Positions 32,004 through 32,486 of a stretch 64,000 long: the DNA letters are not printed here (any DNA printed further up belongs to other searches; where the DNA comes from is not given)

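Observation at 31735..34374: Tandem paralog array: one conserved N-terminal module fused to different enzyme bodies, plus a decayed copy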

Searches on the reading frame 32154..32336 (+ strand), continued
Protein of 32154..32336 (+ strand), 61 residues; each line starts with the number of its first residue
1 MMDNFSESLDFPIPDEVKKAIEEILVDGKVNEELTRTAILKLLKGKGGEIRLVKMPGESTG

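Call 70: fold_search(model_id=the predicted structure, library=pdb)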
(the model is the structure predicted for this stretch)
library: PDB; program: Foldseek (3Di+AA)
matches with E <= 10: 9; with E <= 0.001: 0
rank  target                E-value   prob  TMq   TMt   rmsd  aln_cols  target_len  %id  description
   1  3qc7                  5.7e+00  0.02  0.24  0.11  11.3        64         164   20  The structure of bacteriophage phi29 head fibers has a supercoiled triple repeating helix-turn-helix motif (released 2011-01-26)
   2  6qvk_1f               5.7e+00  0.02  0.24  0.08  11.3        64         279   20  The cryo-EM structure of bacteriophage phi29 prohead (released 2019-06-12)
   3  6qvk_1e               5.7e+00  0.02  0.24  0.08  11.3        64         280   20  The cryo-EM structure of bacteriophage phi29 prohead (released 2019-06-12)
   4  4j29                  6.2e+00  0.03  0.30  0.17  11.0        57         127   24  Crystal Structure of Engineered Protein. Northeast Structural Genomics Consortium Target OR258. (released 2013-03-13)
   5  9haf_B                8.0e+00  0.02  0.27  0.24   7.0        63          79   22  Dust mite allergen Der f 7 with computationally designed DerF7_b2 binder (released 2024-12-18)
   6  9haf_F                8.0e+00  0.01  0.22  0.21   7.1        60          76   23  Dust mite allergen Der f 7 with computationally designed DerF7_b2 binder (released 2024-12-18)
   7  8eui_T                8.0e+00  0.01  0.21  0.11   8.1        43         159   26  Ytm1 associated nascent 60S ribosome (-fkbp39) State 3 (released 2022-11-30)
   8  7olc_SS               8.7e+00  0.03  0.24  0.11   7.7        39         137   23  Thermophilic eukaryotic 80S ribosome at idle POST state (released 2022-01-26)
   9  6zma_B                9.4e+00  0.02  0.31  0.12   9.5        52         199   19  Structure of the tRNA-Monooxygenase enzyme MiaE frozen under 140 bar of krypton using the soak and freeze methodology (released 2020-09-02)

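Call 78: find_homologous_proteins(query=A8, max_evalue=0.001)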
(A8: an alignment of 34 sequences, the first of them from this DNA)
Query A8 (34 sequences) (61 aa, profile of the alignment): 5 proteins with E <= 0.001 among 569 candidates.
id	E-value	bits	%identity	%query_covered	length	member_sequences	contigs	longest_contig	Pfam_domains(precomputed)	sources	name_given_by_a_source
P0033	1.8e-22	97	58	90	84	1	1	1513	-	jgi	-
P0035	7.3e-22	95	52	72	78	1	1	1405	-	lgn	-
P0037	6.1e-21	92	48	80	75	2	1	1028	-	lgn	-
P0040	3.2e-19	86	44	84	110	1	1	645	-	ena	-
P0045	1.0e-17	81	40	67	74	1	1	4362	-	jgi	jgi:hypothetical protein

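Call 84: search_protein_families(library=padloc, proteins=[P0042, P0039, P0044], max_evalue=0.01)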
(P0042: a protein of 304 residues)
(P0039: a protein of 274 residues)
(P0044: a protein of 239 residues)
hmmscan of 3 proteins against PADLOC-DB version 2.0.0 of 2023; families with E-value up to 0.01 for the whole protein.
P0042 (304 aa): 3 families
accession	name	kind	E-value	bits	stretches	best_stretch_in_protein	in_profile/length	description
PDLC00803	Cyclase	-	1.5e-05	22.8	1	49-129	16-94/253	oligonucleotide-cyclase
PDLC04903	PDC-S09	-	2.1e-05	22.8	1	54-119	4-67/108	-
PDLC04902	PDC-S09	-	0.00071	17.8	1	75-128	20-71/97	-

P0039 (274 aa): 0 families

P0044 (239 aa): 0 families

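Call 97: search_protein_families(library=phrogs, alignment_id=A8, max_evalue=10)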
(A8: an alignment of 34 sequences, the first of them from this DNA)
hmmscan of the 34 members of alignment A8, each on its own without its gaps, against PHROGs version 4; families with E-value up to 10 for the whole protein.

A. member 1, seq(61 aa): 0 families

B. families by the number of members that match (of 34 scanned): 20 families
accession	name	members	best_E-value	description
phrog_27960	-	8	0.052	-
phrog_3316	-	5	0.013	-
phrog_7325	-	5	0.02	CopG-like transcriptional repressor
phrog_3757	-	4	0.023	-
phrog_13978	-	4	0.05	-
phrog_36102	-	3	0.015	-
phrog_32418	-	3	0.078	-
phrog_13084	-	2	0.083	-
phrog_20320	-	2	0.083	-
phrog_426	-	1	0.011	terminase small subunit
phrog_4289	-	1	0.055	-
phrog_24418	-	1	0.062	glycerophosphoryl diester phosphodiesterase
phrog_7798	-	1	0.11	-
phrog_35624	-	1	0.14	-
phrog_38424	-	1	0.18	-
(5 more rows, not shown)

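Call 100: find_related_loci(query=A8, collection=viral_contigs, flank=4000)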
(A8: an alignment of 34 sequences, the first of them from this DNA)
Query A8 (61 aa) in viral_contigs; peptide patterns used: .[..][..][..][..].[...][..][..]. (x = any residue, [..] = any of these).
210 stretches matched a pattern, but none encodes a relative of the query by tblastn (E <= 1e-3).
